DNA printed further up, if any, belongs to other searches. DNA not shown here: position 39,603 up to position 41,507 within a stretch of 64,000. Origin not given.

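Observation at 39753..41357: MiaB-like TRAM-domain protein that lacks the canonical radical-SAM CxxxCxxC motif but has two C…CGFC clusters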

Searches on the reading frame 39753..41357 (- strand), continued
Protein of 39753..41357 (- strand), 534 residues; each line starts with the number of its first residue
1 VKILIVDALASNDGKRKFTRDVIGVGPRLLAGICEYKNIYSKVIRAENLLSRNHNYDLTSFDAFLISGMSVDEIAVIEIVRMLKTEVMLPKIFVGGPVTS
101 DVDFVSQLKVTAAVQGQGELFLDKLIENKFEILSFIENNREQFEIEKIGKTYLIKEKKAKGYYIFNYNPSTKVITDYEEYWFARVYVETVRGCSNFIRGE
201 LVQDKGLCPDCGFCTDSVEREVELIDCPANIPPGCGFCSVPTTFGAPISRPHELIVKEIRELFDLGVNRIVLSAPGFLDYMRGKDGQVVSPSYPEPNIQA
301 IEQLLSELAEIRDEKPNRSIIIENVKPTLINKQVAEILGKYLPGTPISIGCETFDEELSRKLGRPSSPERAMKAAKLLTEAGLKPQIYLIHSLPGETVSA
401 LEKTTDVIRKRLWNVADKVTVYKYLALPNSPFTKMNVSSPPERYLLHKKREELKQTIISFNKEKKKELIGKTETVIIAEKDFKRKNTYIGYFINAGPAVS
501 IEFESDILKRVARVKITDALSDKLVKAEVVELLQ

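Call 45: search_solved_structures(query=A1, max_evalue=0.001, show_alignments=2)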
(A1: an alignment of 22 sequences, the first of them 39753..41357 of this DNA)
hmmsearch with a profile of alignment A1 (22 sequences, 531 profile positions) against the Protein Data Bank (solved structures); distinct sequences matched with E-value up to 0.001: 5.
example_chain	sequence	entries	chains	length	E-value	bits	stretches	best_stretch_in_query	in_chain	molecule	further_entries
9ccb_A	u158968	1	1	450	6.3e-21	77.7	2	230-412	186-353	Radical SAM core domain-containing protein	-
2qgq_A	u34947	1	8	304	1.3e-14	56.9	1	228-481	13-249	Protein TM_1862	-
4jc0_A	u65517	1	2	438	4.5e-14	55.1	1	228-481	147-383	Ribosomal protein S12 methylthiotransferase RimO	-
7mjv_A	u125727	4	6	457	5.2e-08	35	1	233-272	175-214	tRNA-2-methylthio-N(6)-dimethylallyladenosine synthase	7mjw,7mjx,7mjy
7mjz_A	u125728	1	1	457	7.2e-08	34.6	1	233-272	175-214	tRNA-2-methylthio-N(6)-dimethylallyladenosine synthase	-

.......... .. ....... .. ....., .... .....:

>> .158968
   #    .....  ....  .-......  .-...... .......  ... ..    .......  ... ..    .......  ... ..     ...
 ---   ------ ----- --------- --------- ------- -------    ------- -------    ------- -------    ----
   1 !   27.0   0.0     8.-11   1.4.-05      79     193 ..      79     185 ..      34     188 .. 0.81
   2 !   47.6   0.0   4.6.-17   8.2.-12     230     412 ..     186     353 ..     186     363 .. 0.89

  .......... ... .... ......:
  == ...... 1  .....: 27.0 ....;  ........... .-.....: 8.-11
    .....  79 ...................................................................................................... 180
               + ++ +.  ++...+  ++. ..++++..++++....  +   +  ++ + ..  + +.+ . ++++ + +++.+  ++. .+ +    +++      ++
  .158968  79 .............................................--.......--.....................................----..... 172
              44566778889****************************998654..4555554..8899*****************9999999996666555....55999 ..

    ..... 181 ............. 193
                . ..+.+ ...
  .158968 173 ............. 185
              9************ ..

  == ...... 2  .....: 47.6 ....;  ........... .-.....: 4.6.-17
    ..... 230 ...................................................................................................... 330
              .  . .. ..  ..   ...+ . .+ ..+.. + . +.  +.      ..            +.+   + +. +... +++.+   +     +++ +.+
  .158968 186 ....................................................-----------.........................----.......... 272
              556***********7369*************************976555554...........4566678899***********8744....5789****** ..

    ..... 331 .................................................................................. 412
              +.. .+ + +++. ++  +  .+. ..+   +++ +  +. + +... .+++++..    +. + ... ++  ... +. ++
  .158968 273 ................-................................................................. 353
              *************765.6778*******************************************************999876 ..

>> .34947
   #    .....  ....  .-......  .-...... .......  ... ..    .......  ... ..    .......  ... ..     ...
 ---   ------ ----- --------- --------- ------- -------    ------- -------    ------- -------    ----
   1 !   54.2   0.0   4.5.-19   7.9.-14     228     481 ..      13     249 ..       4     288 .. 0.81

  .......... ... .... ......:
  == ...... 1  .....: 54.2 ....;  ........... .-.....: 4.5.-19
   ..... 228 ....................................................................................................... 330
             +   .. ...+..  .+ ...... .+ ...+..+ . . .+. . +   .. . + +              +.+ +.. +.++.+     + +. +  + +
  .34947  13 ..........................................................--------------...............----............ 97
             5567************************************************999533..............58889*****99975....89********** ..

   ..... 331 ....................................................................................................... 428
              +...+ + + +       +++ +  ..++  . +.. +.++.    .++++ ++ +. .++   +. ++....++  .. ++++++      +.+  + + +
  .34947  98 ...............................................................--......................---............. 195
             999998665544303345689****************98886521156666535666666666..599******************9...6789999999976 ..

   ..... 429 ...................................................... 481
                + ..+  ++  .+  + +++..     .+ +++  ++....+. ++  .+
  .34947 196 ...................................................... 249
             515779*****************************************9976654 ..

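Call 46: search_protein_families(library=pfam, alignment_id=A1, max_evalue=0.01)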
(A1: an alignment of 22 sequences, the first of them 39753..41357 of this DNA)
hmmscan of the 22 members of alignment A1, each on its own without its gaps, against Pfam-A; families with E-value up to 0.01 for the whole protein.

A. member 1, window:39753-41357:- (534 aa): 2 families
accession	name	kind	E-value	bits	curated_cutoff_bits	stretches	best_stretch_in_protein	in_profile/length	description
PF04055.27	Radical_SAM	-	1.2e-17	65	29.5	1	234-406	10-164/166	Radical SAM superfamily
PF01938.26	TRAM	-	0.0061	16.8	21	0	468-528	3-59/61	TRAM domain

B. families by the number of members that match (of 22 scanned): 7 families
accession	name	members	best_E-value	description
PF04055.27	Radical_SAM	22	9.2e-20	Radical SAM superfamily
PF02310.24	B12-binding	18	5.1e-10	B12 binding domain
PF01938.26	TRAM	8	4.2e-06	TRAM domain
PF19864.5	Radical_SAM_N2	6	0.00054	Radical SAM proteins, N-terminal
PF08497.15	Radical_SAM_N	2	0.0014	Radical SAM N-terminal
PF18765.7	Polbeta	1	0.0057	Polymerase beta, Nucleotidyltransferase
PF01261.30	AP_endonuc_2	1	0.0067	Xylose isomerase-like TIM barrel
